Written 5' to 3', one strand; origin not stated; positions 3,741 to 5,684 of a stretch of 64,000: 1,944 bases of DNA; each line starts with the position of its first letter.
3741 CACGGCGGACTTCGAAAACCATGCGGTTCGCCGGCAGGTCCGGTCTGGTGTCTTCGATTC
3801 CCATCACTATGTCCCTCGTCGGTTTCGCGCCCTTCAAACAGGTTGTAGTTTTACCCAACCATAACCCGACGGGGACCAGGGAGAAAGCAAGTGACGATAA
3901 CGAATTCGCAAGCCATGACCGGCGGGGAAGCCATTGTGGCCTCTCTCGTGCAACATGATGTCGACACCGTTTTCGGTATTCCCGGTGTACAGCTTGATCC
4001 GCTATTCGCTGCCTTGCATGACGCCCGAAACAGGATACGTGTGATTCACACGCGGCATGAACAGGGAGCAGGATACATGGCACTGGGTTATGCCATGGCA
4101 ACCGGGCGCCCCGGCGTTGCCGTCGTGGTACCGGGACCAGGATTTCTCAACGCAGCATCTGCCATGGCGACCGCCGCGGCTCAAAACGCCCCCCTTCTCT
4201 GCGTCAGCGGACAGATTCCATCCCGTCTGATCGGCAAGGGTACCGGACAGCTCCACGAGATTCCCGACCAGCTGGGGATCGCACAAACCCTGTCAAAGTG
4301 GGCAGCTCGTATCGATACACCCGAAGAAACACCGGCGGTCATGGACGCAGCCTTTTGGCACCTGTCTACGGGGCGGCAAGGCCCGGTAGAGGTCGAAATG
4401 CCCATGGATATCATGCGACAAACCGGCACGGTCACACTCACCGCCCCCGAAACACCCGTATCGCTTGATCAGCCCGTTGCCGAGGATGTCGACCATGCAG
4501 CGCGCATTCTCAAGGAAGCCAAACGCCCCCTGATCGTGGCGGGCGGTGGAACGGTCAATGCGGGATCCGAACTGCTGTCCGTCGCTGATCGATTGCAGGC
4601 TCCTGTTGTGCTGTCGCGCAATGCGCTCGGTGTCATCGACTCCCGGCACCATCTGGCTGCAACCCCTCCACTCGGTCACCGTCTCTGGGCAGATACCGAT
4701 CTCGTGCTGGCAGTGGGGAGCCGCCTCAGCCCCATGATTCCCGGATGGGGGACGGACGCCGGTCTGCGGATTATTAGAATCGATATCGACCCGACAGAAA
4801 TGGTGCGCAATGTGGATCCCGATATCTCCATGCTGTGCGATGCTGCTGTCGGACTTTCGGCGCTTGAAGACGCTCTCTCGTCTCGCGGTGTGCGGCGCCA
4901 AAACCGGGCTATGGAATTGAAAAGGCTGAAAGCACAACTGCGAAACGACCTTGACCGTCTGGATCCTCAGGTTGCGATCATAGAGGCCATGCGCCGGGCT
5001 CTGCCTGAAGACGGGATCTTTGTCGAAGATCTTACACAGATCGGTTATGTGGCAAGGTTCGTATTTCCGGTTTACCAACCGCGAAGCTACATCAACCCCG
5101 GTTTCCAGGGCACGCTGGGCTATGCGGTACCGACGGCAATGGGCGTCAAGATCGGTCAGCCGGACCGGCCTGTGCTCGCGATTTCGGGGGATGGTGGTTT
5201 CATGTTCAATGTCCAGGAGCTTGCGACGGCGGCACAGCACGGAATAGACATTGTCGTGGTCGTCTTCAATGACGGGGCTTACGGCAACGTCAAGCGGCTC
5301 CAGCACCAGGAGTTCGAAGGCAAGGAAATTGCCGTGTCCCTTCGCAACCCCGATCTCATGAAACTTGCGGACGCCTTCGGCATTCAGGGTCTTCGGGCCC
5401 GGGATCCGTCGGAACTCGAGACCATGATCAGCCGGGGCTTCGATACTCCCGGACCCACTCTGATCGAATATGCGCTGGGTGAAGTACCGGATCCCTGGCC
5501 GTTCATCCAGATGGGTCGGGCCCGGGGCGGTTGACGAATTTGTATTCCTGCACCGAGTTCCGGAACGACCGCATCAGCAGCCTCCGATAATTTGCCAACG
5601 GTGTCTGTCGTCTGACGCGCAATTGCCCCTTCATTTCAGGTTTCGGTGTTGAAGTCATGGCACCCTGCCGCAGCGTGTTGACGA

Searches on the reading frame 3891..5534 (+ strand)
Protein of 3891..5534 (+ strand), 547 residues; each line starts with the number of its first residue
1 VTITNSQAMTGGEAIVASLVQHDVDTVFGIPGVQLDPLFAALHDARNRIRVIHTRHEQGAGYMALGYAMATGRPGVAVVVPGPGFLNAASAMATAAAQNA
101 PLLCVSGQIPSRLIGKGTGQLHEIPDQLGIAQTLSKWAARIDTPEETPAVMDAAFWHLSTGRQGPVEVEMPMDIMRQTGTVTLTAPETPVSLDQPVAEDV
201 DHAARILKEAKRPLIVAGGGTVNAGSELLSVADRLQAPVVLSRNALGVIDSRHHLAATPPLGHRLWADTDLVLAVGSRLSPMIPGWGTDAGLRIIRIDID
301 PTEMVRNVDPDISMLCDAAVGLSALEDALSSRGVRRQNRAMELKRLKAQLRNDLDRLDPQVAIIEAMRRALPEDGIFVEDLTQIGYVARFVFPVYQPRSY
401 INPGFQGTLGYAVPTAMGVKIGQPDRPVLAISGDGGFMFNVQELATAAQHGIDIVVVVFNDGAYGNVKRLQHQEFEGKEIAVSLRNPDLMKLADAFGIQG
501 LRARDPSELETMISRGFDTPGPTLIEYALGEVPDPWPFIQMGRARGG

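Call 68: search_protein_families(library=pfam, proteins=[window:3891-5534:+], max_evalue=0.00001)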
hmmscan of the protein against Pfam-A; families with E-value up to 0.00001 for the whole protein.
window:3891-5534:+ (547 aa): 3 families
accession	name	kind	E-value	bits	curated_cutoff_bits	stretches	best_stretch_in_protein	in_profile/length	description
PF02775.26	TPP_enzyme_C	-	2.6e-44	151.1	21.9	1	386-526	8-150/151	Thiamine pyrophosphate enzyme, C-terminal TPP binding domain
PF02776.23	TPP_enzyme_N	-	6.8e-39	132.8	26.8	1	9-129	1-118/119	Thiamine pyrophosphate enzyme, N-terminal TPP binding domain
PF00205.28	TPP_enzyme_M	-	2.3e-25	89.4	30.4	1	200-325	1-137/137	Thiamine pyrophosphate enzyme, central domain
